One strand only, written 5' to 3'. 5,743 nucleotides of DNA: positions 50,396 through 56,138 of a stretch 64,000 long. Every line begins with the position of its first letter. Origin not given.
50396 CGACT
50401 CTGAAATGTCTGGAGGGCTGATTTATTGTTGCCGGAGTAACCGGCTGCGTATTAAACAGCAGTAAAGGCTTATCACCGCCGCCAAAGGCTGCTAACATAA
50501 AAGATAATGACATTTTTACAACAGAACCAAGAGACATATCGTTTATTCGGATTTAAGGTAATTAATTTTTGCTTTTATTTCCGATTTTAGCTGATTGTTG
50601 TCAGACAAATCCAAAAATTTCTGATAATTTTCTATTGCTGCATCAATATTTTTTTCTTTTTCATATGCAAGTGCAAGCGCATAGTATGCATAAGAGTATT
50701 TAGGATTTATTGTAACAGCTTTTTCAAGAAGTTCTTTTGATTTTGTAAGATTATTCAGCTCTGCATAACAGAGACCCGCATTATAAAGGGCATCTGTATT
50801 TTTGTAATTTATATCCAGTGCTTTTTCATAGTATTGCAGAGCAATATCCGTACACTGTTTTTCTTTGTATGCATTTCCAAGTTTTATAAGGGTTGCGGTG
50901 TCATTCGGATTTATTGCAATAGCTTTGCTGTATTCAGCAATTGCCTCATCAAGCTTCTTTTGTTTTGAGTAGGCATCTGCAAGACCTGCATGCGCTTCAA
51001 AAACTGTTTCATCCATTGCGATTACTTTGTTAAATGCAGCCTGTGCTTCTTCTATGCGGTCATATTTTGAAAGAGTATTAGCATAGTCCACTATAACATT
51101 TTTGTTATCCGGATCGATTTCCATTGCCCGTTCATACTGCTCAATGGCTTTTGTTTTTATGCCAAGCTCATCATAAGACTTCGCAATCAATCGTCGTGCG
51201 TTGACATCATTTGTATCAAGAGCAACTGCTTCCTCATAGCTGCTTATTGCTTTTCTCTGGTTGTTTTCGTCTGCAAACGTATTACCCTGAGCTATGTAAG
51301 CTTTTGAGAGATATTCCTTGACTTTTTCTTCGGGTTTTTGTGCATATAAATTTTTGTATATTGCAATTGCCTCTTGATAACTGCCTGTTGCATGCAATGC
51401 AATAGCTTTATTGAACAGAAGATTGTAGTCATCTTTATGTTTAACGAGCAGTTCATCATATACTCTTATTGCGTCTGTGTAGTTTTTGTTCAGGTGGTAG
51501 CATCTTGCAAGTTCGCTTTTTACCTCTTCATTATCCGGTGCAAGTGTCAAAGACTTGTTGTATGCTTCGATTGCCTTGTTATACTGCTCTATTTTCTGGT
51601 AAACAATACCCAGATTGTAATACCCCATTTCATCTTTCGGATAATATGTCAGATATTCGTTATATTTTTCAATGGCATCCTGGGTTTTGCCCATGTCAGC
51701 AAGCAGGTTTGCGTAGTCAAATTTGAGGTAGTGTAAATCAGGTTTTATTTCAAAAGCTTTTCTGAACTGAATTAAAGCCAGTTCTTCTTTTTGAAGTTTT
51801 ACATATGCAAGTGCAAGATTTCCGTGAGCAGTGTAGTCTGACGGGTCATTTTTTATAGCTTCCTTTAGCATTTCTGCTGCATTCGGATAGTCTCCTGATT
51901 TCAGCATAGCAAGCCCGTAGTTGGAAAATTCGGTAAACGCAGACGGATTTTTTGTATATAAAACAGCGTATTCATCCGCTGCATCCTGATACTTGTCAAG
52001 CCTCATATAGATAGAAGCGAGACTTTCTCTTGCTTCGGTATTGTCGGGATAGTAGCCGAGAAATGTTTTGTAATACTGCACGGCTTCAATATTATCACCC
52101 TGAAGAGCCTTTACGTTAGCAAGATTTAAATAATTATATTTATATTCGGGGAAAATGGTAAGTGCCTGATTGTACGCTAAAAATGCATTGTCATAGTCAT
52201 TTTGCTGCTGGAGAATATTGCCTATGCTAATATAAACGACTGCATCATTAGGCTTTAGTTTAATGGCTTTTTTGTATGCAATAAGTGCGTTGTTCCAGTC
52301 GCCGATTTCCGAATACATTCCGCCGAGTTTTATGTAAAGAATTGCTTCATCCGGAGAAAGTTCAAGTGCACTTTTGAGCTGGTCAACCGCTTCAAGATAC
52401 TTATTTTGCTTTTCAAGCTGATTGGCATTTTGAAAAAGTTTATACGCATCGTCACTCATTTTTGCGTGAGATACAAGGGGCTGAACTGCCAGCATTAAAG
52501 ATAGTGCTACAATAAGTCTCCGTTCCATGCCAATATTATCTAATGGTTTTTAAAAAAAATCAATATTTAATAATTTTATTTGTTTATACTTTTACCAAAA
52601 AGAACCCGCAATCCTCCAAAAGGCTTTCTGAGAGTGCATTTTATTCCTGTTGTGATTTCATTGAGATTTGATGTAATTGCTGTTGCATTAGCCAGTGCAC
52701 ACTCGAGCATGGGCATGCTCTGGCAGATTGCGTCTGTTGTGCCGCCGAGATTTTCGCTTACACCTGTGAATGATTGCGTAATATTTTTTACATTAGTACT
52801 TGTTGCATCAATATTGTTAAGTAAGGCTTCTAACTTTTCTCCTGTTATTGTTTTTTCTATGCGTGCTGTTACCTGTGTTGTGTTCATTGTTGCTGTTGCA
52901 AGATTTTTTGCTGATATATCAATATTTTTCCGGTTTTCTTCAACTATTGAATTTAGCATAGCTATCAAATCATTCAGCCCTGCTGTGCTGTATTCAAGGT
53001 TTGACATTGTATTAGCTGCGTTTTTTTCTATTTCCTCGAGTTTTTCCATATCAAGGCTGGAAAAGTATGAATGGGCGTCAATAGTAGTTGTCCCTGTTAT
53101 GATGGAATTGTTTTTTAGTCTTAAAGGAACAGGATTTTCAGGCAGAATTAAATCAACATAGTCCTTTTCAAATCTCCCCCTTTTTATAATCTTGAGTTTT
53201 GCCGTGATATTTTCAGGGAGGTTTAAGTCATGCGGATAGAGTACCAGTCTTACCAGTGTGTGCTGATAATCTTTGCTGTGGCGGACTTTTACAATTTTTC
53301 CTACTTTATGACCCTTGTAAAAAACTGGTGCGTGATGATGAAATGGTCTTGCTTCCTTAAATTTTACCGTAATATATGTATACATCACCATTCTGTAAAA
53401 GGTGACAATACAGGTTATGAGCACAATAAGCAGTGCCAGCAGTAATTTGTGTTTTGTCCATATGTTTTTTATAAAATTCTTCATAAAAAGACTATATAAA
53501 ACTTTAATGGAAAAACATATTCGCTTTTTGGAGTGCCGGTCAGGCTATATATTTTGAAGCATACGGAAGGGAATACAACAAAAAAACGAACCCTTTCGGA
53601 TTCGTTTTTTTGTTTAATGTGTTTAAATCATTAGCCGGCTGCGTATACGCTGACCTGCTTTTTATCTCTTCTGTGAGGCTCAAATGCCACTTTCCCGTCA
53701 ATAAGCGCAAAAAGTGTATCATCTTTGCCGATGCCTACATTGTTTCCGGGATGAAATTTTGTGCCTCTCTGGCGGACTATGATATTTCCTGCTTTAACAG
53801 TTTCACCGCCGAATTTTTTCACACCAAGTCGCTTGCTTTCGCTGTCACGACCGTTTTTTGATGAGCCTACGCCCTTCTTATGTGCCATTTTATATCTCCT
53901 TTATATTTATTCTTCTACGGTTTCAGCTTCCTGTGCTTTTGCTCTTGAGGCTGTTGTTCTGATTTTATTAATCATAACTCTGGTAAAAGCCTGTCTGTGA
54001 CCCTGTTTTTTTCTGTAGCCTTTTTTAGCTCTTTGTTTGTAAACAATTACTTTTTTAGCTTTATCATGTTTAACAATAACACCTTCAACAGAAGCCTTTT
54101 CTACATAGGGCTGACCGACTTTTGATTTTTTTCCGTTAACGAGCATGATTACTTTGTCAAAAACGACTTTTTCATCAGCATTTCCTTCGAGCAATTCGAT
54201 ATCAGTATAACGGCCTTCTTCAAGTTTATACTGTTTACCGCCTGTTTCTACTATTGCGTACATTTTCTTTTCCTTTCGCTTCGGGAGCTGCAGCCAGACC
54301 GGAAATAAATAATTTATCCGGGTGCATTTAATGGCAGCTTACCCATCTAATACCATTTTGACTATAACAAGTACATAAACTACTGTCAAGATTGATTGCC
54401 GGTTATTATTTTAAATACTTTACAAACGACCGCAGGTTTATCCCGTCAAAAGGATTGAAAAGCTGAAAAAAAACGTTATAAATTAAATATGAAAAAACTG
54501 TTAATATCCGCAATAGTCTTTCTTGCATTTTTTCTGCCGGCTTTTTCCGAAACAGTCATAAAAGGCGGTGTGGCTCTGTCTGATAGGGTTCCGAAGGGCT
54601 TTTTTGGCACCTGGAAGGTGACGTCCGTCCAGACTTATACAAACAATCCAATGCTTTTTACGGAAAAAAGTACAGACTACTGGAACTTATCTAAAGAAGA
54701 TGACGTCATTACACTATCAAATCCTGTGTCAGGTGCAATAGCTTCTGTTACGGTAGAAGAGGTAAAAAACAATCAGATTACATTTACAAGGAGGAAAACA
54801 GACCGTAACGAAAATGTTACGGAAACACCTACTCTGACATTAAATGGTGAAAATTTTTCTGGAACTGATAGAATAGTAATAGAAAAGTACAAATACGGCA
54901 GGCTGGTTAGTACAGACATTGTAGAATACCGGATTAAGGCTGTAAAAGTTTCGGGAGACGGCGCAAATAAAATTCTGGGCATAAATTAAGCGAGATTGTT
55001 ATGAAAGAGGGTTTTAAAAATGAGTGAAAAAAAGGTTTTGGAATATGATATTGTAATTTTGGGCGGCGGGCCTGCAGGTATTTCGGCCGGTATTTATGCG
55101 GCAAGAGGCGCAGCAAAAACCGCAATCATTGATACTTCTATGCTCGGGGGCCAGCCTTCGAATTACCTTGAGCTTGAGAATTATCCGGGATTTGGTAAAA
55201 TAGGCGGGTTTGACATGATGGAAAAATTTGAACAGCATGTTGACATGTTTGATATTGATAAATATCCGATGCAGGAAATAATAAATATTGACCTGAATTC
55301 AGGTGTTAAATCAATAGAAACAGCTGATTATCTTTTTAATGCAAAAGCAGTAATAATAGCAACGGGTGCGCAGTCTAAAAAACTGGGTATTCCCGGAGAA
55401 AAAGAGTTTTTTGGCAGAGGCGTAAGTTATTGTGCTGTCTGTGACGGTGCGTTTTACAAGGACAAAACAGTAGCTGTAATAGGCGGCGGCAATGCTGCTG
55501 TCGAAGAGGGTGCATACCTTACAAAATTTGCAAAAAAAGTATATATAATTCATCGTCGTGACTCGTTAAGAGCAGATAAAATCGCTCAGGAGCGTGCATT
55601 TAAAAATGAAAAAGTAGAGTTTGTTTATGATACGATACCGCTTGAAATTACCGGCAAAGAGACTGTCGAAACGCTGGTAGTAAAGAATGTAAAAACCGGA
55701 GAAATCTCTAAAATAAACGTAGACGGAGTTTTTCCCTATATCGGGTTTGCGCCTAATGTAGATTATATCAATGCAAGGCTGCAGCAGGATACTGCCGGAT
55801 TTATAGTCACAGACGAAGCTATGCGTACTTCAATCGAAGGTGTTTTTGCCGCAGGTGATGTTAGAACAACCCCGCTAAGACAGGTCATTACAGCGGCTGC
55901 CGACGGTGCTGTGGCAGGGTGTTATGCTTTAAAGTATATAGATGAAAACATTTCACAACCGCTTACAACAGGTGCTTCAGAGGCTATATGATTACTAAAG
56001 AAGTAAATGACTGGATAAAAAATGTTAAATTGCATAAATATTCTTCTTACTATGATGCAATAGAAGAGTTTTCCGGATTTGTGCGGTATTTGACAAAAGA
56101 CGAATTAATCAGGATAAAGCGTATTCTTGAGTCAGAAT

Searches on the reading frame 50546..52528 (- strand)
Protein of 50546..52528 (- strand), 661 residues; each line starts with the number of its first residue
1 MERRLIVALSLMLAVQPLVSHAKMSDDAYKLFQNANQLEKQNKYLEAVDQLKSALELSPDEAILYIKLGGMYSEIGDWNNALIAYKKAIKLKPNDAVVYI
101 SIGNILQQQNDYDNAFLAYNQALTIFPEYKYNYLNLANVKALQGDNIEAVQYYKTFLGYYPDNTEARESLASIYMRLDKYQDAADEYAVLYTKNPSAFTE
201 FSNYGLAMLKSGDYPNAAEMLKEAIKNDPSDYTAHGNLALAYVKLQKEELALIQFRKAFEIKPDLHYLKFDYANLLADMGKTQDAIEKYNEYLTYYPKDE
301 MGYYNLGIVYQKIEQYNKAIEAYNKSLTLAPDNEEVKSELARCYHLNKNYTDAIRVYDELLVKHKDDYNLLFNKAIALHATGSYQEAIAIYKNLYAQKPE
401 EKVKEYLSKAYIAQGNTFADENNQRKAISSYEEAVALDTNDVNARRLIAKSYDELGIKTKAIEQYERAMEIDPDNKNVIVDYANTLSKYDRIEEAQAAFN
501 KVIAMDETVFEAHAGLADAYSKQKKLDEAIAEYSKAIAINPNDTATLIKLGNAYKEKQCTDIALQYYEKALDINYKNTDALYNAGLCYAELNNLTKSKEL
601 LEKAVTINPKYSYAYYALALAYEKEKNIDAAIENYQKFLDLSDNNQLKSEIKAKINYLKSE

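Call 61: search_protein_families(library=pfam, proteins=[window:50546-52528:-], max_evalue=0.00001)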
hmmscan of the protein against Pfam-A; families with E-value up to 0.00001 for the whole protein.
window:50546-52528:- (661 aa): 25 families
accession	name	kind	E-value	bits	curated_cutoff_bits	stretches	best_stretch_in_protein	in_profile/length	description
PF07719.23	TPR_2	-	1.3e-78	253.2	27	2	302-333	3-34/34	Tetratricopeptide repeat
PF00515.34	TPR_1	-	1.1e-71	234.4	27.8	3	302-333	3-34/34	Tetratricopeptide repeat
PF13432.12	TPR_16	-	2e-65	217.2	32.7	5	207-264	6-63/65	Tetratricopeptide repeat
PF13414.12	TPR_11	-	4e-59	196.5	26.8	3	518-557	2-41/42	TPR repeat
PF13181.12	TPR_8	-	5.3e-59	191.8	25.7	2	303-333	4-34/34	Tetratricopeptide repeat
PF14559.12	TPR_19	-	4.1e-56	187.6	25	3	315-367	6-58/68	Tetratricopeptide repeat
PF13431.12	TPR_17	-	2.1e-51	168.3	24.4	0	600-633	1-34/34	Tetratricopeptide repeat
PF13428.12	TPR_14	-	1.8e-48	158.4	23.5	0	511-552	2-43/44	Tetratricopeptide repeat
PF13424.12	TPR_12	-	5.1e-48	161.6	30.1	0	545-607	3-74/77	Tetratricopeptide repeat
PF23914.1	TPR_CcmH_CycH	-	4.1e-40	137.7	42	3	293-401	43-154/158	Cytochrome c-type biogenesis protein H TPR domain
PF13371.12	TPR_9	-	1.2e-36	125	35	0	172-234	3-65/73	Tetratricopeptide repeat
PF13176.12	TPR_7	-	3.4e-33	111.3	27.9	0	304-335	3-34/36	Tetratricopeptide repeat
PF13174.12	TPR_6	-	1.9e-31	107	26.3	0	579-610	1-32/33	Tetratricopeptide repeat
PF24575.1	TPR_Slam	-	6.1e-25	88.1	35.2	0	301-353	48-100/104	Surface lipoprotein assembly modifier, N-terminal TPR repeats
PF12895.13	ANAPC3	-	9.9e-21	74.3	27.2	0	314-393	3-81/82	Anaphase-promoting complex, cyclosome, subunit 3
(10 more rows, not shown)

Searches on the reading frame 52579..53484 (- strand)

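Call 61: search_protein_families(library=pfam, proteins=[window:52579-53484:-], max_evalue=0.00001)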
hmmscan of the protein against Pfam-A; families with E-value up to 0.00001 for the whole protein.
window:52579-53484:- (302 aa): 1 family
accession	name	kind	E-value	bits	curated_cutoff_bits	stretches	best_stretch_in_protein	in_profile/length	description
PF02470.25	MlaD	-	1e-07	32.5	25.1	1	36-98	3-66/81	MlaD protein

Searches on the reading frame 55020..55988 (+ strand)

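Call 61: search_protein_families(library=pfam, proteins=[window:55020-55988:+], max_evalue=0.00001)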
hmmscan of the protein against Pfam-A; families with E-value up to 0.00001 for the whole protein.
window:55020-55988:+ (323 aa): 5 families
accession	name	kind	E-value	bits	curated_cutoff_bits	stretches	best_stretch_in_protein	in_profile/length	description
PF07992.20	Pyr_redox_2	-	4e-53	181.2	26.1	1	9-296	1-291/291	Pyridine nucleotide-disulphide oxidoreductase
PF13738.12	Pyr_redox_3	-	1.5e-20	74.1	30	1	67-279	84-305/305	Pyridine nucleotide-disulphide oxidoreductase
PF00070.33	Pyr_redox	-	8.6e-15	55.5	22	1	151-222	2-80/82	Pyridine nucleotide-disulphide oxidoreductase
PF01134.28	GIDA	-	2.8e-07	30.4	22.1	0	10-38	1-29/391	Glucose inhibited division protein A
PF12831.13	FAD_oxidored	-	9.4e-07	28.9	27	1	10-48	1-40/416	FAD dependent oxidoreductase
